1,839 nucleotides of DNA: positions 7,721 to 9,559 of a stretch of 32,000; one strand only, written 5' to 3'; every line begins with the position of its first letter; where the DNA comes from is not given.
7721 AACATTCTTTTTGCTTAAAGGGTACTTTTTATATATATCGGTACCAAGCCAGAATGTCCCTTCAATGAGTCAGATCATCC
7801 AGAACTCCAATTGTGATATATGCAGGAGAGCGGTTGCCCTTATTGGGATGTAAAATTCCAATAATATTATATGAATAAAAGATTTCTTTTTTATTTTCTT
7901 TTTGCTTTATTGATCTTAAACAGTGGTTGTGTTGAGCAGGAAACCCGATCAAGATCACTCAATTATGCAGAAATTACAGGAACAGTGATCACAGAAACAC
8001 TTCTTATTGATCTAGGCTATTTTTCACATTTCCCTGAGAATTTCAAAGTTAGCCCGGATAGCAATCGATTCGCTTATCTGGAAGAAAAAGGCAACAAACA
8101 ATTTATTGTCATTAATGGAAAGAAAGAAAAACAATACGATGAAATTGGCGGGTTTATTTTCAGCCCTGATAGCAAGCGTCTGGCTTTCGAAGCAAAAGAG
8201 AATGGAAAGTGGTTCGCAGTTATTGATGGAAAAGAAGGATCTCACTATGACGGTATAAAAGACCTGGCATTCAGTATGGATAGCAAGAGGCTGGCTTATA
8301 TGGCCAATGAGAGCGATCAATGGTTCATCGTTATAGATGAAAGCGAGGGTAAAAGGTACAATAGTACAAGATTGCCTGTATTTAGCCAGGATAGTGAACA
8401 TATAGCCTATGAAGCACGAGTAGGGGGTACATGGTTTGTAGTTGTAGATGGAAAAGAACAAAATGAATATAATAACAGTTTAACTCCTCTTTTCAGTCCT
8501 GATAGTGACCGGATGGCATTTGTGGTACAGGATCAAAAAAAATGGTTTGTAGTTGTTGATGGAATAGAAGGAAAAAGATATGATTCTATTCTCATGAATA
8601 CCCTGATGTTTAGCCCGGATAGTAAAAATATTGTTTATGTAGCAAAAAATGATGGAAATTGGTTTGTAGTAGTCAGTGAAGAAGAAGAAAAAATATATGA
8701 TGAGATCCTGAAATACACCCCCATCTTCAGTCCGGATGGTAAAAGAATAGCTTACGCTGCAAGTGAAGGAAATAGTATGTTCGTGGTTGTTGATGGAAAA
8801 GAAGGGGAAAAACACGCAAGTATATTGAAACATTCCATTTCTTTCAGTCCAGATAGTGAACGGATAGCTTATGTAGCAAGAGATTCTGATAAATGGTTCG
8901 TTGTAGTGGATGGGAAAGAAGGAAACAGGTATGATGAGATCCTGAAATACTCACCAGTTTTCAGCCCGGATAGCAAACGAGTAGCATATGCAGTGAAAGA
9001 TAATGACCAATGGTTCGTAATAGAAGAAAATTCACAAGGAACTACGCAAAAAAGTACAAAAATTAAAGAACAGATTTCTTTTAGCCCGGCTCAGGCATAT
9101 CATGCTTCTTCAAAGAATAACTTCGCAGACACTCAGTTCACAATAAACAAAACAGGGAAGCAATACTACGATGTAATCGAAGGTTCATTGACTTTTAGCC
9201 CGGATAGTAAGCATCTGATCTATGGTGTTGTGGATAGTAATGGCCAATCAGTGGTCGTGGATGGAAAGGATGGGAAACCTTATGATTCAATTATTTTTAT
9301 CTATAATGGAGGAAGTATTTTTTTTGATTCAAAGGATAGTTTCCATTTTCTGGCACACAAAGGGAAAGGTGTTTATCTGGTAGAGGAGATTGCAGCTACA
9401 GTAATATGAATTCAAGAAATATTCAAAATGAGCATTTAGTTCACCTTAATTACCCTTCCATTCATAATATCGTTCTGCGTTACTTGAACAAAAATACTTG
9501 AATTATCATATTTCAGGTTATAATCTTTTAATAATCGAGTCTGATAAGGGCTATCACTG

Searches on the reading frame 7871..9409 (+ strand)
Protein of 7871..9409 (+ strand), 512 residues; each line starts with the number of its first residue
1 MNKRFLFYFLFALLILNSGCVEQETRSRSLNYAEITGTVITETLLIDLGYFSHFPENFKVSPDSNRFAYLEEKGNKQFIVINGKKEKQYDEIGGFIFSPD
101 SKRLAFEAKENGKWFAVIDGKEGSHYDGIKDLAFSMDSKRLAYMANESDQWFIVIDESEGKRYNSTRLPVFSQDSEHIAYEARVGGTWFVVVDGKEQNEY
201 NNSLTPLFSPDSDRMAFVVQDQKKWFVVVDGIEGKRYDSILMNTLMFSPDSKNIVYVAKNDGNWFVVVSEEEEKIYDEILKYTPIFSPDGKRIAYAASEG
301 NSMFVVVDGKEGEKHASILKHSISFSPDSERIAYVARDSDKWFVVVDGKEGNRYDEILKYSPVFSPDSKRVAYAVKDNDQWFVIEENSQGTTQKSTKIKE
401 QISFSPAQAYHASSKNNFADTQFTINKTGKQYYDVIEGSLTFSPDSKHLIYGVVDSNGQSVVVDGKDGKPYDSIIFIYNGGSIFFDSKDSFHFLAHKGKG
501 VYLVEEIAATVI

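Call 72: search_protein_families(library=pfam, proteins=[window:7871-9409:+], max_evalue=0.001)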
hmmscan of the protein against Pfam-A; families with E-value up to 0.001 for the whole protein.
window:7871-9409:+ (512 aa): 5 families
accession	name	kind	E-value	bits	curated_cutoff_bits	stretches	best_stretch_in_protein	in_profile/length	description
PF07676.18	PD40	-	7.7e-24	83.5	20.9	0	283-300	13-30/38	WD40-like Beta Propeller Repeat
PF23763.2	Beta-barrel_GLAA-B_I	-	2.1e-08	34.7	28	0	321-391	13-78/95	GLAA-B beta-barrel domain I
PF25174.1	Beta-prop_THOC3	-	1.6e-05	24.5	305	0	286-334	221-271/272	THOC3 beta-propeller domain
PF03412.21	Peptidase_C39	-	0.00043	20.5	22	0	216-236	77-99/133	Peptidase C39 family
PF00400.38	WD40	-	0.00051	20.9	27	0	125-142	10-27/39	WD domain, G-beta repeat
